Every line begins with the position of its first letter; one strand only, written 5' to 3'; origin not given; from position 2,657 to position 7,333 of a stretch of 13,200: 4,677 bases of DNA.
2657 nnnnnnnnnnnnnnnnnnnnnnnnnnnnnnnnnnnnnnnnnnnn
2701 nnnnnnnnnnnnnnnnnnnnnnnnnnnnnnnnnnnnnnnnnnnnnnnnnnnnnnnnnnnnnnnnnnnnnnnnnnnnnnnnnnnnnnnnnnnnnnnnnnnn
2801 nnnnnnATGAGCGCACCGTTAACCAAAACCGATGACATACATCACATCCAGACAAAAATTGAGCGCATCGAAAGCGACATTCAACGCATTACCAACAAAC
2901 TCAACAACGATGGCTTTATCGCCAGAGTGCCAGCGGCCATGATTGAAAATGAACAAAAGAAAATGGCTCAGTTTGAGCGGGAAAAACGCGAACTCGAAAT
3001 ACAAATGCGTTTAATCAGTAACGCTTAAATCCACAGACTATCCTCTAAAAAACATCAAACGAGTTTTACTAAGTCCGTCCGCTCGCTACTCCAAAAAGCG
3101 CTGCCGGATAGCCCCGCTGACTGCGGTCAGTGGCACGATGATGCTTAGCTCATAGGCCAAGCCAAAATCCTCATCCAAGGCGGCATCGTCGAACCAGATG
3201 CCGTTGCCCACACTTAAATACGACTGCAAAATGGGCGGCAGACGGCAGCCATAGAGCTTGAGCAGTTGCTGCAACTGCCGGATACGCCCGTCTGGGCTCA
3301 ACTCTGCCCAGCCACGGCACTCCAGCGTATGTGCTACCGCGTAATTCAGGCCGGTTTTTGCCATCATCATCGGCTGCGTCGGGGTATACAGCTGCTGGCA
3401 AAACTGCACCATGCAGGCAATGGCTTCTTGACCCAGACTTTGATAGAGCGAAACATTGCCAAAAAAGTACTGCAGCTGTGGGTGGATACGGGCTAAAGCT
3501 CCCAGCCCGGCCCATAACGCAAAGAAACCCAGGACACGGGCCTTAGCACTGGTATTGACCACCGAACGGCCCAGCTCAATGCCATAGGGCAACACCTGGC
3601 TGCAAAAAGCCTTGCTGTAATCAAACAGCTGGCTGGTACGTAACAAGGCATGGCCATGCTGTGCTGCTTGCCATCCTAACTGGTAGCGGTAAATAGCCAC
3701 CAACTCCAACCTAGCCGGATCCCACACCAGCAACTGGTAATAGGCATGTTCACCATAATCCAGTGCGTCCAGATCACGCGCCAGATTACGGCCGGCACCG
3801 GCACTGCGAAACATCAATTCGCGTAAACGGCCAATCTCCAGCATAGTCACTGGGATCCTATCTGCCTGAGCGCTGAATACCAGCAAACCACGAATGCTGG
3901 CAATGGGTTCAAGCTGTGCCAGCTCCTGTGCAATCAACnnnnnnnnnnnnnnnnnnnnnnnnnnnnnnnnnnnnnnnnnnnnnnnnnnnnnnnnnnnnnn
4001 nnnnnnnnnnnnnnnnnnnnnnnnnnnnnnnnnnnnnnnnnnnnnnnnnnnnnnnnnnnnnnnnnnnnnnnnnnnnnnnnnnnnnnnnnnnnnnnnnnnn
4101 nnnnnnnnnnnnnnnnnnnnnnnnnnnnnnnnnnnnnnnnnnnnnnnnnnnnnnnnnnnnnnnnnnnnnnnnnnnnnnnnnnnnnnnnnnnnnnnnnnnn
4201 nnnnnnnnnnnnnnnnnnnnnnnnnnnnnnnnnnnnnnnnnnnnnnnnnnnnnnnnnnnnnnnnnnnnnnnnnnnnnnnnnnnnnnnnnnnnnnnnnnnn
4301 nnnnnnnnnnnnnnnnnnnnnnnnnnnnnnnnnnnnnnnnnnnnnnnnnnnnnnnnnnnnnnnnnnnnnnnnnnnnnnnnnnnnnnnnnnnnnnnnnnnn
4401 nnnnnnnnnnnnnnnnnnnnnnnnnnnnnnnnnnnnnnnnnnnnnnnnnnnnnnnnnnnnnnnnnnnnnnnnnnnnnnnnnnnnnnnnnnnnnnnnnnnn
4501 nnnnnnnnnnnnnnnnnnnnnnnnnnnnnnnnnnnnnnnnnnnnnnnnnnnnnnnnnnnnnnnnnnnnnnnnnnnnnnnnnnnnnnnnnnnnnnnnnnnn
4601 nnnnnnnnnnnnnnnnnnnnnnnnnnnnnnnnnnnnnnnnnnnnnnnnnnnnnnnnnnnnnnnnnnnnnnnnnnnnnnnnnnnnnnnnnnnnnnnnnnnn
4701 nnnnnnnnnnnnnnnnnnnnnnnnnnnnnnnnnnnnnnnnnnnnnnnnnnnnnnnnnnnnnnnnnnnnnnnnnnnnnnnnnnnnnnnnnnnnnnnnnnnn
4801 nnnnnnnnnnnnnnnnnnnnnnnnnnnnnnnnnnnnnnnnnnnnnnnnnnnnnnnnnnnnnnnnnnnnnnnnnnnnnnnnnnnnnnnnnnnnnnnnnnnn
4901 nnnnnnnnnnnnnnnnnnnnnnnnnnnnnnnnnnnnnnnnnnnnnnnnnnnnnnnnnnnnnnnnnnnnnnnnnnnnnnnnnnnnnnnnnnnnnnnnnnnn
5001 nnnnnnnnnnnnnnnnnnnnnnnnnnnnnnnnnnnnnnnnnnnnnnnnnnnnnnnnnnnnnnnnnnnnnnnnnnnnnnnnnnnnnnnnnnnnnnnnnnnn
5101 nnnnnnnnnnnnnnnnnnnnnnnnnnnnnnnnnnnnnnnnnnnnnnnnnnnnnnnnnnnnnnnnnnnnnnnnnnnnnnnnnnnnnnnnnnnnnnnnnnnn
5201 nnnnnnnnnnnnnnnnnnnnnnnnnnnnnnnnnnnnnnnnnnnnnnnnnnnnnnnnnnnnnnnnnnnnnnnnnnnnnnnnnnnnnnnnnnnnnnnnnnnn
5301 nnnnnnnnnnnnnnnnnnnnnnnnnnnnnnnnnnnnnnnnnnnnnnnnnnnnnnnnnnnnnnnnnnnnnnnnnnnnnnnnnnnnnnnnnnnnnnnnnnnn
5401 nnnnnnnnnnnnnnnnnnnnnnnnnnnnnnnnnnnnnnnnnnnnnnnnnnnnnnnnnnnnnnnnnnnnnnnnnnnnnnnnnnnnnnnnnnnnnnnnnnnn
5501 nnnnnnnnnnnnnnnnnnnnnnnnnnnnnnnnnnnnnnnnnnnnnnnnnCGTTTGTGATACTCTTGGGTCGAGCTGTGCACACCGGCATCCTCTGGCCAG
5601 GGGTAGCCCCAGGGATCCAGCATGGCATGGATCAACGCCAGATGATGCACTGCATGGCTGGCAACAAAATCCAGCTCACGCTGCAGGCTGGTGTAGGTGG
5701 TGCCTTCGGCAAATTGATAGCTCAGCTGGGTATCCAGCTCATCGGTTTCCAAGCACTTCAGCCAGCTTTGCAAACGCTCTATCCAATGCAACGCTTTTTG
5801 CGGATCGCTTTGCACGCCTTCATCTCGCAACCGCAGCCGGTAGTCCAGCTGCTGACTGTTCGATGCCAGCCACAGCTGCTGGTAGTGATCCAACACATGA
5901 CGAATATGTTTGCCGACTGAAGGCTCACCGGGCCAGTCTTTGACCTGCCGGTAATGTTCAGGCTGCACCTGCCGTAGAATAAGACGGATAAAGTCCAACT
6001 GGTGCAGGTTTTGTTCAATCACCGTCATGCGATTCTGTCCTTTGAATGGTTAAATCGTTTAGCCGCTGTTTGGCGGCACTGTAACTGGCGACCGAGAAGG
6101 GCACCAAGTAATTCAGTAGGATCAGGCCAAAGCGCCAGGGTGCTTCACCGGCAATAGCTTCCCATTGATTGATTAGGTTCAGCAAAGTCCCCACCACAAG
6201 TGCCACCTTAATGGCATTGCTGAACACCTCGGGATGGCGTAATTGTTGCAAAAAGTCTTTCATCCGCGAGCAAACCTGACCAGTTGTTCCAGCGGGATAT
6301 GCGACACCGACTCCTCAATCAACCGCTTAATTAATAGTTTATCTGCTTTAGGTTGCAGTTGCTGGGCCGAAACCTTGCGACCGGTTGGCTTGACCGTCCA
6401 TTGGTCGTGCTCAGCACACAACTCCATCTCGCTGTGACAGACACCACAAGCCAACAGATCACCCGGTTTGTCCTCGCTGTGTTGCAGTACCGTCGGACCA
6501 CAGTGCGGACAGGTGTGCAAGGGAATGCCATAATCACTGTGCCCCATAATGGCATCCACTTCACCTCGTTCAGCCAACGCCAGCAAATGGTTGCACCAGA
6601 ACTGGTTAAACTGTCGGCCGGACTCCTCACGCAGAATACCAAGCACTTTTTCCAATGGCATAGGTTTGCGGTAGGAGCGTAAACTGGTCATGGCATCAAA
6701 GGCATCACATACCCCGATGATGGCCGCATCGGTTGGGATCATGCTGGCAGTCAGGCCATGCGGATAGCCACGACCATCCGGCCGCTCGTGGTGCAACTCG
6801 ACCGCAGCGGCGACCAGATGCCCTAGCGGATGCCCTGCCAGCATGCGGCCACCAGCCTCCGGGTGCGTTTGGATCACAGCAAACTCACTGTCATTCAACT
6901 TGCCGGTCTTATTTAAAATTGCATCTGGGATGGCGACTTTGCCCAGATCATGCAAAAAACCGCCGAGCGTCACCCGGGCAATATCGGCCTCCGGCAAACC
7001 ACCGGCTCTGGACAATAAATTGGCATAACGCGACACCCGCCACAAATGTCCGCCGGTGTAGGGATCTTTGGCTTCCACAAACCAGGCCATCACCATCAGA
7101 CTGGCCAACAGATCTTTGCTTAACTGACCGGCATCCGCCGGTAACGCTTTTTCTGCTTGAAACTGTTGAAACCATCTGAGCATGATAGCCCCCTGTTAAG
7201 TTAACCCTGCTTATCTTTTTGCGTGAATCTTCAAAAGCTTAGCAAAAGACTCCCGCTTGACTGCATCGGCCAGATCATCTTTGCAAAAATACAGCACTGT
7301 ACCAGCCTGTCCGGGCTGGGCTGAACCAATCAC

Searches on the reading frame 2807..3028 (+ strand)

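Call 27: search_protein_families(library=pfam, proteins=[window:2807-3028:+], max_evalue=0.1)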
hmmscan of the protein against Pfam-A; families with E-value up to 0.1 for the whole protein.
window:2807-3028:+ (73 aa): 8 families
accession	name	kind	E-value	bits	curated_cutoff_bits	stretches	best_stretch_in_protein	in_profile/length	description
PF10458.14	Val_tRNA-synt_C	-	8.1e-12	45.7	25.9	1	15-66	10-61/66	Valyl tRNA synthetase tRNA binding arm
PF16326.10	ABC_tran_CTD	-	0.0023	18.5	32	1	11-62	10-59/69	ABC transporter C-terminal domain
PF14703.12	PHM7_cyt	-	0.0053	17.4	27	1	6-56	91-137/174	Cytosolic domain of 10TM putative phosphate transporter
PF24627.1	PUMA_CC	-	0.011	16.1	30.1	0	10-35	2-27/74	PUMA coiled-coil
PF07244.20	POTRA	-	0.038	15.1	21.3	1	18-51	33-67/79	Surface antigen variable number repeat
PF17335.7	IES5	-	0.054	14.2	25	1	14-70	39-96/113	Ino80 complex subunit 5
PF07798.16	CCDC90-like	-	0.056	13.7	33.5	1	8-66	71-129/175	Coiled-coil domain-containing protein 90-like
PF08647.16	BRE1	-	0.081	13.5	27.9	0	44-70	38-64/95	BRE1 E3 ubiquitin ligase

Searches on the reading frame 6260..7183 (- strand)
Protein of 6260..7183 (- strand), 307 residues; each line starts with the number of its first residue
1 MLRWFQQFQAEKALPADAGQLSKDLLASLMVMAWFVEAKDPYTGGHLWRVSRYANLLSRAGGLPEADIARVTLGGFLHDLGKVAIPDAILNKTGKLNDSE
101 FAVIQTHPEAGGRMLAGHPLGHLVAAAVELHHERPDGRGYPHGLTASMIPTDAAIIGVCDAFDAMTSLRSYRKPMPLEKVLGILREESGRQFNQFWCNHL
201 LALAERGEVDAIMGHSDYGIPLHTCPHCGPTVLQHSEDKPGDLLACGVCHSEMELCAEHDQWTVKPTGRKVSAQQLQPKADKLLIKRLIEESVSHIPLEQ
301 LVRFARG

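Call 27: search_protein_families(library=pfam, proteins=[window:6260-7183:-], max_evalue=0.1)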
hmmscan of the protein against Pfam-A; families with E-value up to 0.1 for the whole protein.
window:6260-7183:- (307 aa): 5 families
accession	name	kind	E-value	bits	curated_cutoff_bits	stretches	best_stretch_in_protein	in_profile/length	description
PF13487.12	HD_5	-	5.1e-32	111.4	27.2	1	33-192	4-166/170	HD domain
PF01966.28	HD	-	2.1e-17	63.9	22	1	44-165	2-116/116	HD domain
PF08668.18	HDOD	-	0.031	14.2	22.9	1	46-96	98-146/196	HDOD domain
PF21344.3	Zn_ribbon_LysW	-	0.036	14.1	27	1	224-257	2-35/46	Alpha-aminoadipate carrier protein LysW-like, globular domain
PF13023.12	HD_3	-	0.061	13.7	22.5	0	45-92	25-71/165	HD domain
